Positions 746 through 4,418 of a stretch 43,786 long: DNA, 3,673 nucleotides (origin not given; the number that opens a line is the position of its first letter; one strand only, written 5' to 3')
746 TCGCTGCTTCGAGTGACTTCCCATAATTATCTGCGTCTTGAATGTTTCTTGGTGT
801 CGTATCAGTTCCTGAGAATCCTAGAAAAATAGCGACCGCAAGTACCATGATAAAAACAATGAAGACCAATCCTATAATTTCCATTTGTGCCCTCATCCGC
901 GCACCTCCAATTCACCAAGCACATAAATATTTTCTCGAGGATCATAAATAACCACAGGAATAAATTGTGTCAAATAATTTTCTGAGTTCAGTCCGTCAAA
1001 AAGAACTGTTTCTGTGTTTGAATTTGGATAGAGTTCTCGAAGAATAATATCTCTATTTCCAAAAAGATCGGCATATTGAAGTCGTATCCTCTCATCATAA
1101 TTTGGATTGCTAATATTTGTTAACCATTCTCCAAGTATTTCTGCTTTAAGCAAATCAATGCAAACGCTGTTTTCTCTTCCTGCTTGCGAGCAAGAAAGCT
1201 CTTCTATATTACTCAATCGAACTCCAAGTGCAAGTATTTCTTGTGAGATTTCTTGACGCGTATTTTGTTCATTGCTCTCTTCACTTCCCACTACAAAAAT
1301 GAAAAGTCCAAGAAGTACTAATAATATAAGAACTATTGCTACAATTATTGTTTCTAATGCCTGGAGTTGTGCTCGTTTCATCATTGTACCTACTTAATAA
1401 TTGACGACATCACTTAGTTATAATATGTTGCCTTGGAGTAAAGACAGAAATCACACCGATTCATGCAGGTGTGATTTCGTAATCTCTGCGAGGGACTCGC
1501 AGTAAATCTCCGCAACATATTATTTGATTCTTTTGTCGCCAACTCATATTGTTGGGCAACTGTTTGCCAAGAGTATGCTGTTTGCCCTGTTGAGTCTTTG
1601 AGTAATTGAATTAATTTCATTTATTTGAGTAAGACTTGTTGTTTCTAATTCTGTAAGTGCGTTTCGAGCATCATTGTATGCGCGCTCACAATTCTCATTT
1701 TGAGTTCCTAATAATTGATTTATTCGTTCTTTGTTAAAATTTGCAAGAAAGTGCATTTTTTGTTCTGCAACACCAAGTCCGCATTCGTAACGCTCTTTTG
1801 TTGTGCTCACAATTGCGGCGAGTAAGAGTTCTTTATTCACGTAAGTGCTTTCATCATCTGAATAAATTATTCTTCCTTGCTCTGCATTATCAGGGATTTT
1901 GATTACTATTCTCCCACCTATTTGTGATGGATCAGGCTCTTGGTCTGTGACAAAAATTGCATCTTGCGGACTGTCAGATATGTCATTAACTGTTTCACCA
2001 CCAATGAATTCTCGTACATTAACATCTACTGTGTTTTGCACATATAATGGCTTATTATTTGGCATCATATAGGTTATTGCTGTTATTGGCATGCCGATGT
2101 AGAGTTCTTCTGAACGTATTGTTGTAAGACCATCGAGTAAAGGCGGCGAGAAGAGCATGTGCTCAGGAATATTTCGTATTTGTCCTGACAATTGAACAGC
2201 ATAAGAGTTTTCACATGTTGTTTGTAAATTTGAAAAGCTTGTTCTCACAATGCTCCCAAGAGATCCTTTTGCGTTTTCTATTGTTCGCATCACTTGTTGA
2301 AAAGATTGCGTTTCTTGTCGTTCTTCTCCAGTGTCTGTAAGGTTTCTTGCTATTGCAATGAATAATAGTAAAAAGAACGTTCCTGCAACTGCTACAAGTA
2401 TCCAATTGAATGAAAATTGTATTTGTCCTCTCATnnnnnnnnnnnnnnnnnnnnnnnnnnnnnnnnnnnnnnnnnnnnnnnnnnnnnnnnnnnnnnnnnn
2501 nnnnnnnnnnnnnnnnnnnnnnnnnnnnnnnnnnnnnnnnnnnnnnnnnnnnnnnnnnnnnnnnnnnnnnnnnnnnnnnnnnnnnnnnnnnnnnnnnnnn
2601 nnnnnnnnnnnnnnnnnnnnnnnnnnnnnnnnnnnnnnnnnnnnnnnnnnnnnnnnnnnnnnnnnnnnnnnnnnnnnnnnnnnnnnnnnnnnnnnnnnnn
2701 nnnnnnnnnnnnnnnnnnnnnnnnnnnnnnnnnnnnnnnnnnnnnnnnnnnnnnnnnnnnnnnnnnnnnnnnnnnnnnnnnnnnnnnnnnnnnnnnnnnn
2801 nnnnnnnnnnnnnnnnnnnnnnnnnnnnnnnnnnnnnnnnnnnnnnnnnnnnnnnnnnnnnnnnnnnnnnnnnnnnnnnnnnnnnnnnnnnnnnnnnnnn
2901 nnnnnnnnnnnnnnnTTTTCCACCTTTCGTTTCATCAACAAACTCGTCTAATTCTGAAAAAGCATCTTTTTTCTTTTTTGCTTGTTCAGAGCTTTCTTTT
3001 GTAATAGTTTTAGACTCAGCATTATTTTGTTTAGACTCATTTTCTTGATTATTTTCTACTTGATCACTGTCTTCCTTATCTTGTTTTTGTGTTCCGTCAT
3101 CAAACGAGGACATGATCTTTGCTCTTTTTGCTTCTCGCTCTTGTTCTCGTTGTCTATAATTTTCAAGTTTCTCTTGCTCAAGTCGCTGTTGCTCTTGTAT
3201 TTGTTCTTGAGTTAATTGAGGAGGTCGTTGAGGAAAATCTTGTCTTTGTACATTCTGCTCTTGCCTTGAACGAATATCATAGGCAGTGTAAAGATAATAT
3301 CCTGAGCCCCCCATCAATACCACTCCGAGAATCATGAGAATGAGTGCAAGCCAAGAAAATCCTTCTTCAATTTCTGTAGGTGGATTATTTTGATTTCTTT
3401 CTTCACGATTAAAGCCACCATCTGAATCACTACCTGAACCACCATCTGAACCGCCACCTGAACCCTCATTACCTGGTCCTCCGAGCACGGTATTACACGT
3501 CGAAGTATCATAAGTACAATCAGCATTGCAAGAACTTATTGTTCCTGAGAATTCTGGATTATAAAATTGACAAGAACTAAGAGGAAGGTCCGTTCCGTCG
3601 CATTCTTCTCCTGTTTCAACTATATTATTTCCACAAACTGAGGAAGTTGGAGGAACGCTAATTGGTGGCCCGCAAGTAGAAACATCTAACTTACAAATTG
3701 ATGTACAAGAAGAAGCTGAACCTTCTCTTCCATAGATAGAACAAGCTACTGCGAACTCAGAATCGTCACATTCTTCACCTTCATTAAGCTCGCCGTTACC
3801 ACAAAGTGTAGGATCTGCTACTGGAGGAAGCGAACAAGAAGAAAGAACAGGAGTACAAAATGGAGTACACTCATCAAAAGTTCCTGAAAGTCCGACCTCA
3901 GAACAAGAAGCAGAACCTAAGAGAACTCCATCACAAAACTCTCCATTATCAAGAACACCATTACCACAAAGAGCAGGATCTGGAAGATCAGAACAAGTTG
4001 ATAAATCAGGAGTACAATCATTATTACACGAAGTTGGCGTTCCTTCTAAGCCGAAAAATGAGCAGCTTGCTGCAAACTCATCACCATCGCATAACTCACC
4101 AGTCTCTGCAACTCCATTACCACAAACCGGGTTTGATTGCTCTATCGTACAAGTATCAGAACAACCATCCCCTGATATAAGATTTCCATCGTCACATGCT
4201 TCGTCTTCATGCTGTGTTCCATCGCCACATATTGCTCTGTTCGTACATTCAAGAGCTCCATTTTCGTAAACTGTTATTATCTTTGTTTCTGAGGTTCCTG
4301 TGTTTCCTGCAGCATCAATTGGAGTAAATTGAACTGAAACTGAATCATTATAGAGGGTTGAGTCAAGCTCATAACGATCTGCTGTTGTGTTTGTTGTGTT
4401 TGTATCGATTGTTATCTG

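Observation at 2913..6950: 1345-aa type I membrane giant protein with an unusual composite architecture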

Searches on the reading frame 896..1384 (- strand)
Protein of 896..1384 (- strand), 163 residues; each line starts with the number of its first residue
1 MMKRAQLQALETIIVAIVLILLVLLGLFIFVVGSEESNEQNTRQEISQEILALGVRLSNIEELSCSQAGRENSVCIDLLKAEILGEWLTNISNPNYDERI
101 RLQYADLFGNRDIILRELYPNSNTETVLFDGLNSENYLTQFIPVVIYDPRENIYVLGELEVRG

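Call 7: search_protein_families(library=pfam, proteins=[window:896-1384:-], max_evalue=0.01)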
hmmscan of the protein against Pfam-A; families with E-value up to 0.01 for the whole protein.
window:896-1384:- (163 aa): 1 family
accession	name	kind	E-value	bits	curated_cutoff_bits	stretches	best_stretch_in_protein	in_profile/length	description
PF14221.11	DUF4330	-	0.0028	18.3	27.6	1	14-69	19-75/167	Domain of unknown function (DUF4330)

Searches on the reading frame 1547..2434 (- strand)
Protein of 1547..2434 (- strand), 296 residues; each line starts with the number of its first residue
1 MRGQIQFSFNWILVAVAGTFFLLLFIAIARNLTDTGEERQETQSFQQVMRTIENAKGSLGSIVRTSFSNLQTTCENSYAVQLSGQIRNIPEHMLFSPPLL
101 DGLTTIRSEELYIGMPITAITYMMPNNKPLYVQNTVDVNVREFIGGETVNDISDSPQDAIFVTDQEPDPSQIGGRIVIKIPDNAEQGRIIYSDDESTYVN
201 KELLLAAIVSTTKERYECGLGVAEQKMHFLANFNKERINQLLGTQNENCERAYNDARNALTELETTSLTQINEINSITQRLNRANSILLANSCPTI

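Call 7: search_protein_families(library=pfam, proteins=[window:1547-2434:-], max_evalue=0.01)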
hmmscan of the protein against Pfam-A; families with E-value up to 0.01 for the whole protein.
window:1547-2434:- (296 aa): 1 family
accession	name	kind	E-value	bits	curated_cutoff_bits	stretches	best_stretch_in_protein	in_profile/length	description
PF09911.14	DUF2140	-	0.0036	17.3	34.3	0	11-87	8-84/187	Uncharacterized protein conserved in bacteria (DUF2140)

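Call 11: search_protein_families(library=ncbifam, proteins=[window:1547-2434:-], max_evalue=1)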
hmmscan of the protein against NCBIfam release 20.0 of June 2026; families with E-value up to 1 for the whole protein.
window:1547-2434:- (296 aa): 0 families

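Call 79: search_solved_structures(query=A9, max_evalue=10)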
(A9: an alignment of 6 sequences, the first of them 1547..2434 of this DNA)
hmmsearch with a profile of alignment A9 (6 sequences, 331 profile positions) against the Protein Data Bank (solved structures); distinct sequences matched with E-value up to 10: 2.
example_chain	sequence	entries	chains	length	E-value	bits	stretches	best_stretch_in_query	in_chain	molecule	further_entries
1dce_A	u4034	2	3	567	0.5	12.4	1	263-330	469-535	PROTEIN (RAB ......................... ALPHA SUBUNIT) | RAB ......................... ALPHA SUBUNIT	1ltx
7qca_LQ0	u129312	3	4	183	1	11.4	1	173-252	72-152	60S ribosomal protein L18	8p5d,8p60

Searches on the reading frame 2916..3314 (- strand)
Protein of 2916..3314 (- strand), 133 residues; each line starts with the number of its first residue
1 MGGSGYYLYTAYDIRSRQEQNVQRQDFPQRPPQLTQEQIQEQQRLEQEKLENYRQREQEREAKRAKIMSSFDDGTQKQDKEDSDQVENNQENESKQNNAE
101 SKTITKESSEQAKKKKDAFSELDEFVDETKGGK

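Call 92: search_solved_structures(query=A10, max_evalue=10)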
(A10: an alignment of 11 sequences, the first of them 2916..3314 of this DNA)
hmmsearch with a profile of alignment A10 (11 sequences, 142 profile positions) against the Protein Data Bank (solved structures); distinct sequences matched with E-value up to 10: 9.
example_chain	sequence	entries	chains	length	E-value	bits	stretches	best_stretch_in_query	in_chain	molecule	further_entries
8za9_C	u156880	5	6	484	0.00099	22.9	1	2-43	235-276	Butyrophilin subfamily 3 member A1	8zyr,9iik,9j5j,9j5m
8zjy_F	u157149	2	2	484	0.001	22.9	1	2-43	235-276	Butyrophilin subfamily 3 member A1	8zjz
8zhr_F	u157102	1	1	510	0.0011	22.8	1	2-43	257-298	Butyrophilin subfamily 3 member A1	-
9jqp_A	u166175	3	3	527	0.0011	22.7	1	2-43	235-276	Butyrophilin subfamily 3 member A1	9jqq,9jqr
8zjx_F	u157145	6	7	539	0.0012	22.7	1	2-43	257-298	Butyrophilin subfamily 3 member A1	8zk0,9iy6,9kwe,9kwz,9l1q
8zk1_F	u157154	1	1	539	0.0012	22.7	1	2-43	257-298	Butyrophilin subfamily 3 member A1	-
9hcj_A0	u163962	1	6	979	1.9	12.3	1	34-88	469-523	Nuclear pore protein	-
8zjy_E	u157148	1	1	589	2.6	11.9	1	2-34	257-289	Butyrophilin subfamily 3 member A3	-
8ubk_O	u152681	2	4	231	5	10.9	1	21-95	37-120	Achaete-scute homolog 1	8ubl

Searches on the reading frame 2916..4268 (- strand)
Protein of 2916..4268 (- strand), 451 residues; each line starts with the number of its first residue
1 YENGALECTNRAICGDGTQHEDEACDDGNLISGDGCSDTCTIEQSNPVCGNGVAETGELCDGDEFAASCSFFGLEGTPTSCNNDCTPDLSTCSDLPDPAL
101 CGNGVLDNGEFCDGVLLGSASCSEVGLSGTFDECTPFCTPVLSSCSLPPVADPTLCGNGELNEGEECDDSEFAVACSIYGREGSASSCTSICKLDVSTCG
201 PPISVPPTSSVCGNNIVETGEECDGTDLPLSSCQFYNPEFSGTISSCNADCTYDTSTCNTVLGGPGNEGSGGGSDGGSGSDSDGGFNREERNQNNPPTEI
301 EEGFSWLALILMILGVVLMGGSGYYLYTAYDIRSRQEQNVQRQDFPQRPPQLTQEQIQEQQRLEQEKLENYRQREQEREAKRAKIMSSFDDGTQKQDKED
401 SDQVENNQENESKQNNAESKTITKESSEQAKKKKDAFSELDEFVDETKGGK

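Call 68: predict_structure(alignment_id=A6)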
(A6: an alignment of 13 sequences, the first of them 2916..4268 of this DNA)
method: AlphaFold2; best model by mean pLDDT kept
length: 451 residues; sequences in the alignment: 13
mean_pLDDT: 55.8   pTM: 0.24
mean pLDDT of the five models: 55.8, 54.5, 53.6, 53.6, 51.3
residues with pLDDT >= 90: 44; 70-90: 57; 50-70: 131; < 50: 219
segments of 3 or more residues with pLDDT < 50: 1-13, 17-48, 98-161, 190-193, 203-230, 262-295, 396-425
pLDDT, mean of each block of 10 residues (from residue 1): 35 50 42 42 45 57 58 79 75 65 38 40 40 34 33 43 51 56 56 57 38 34 44 62 63 66 42 37 42 50 77 93 88 73 55 89 95 95 88 52 38 37 47 57 57 41
secondary structure, 60 per line:
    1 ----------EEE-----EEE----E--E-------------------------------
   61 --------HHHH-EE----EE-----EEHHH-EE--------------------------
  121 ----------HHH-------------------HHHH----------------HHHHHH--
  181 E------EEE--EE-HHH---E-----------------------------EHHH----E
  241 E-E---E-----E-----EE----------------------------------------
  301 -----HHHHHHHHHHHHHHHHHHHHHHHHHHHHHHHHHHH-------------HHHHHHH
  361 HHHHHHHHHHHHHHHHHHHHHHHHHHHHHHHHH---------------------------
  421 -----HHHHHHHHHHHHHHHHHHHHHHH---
elements in order: E11-13 E19-21 H69-72 H153-156 H173-178 E188-190 H306-340 H354-393 H426-448
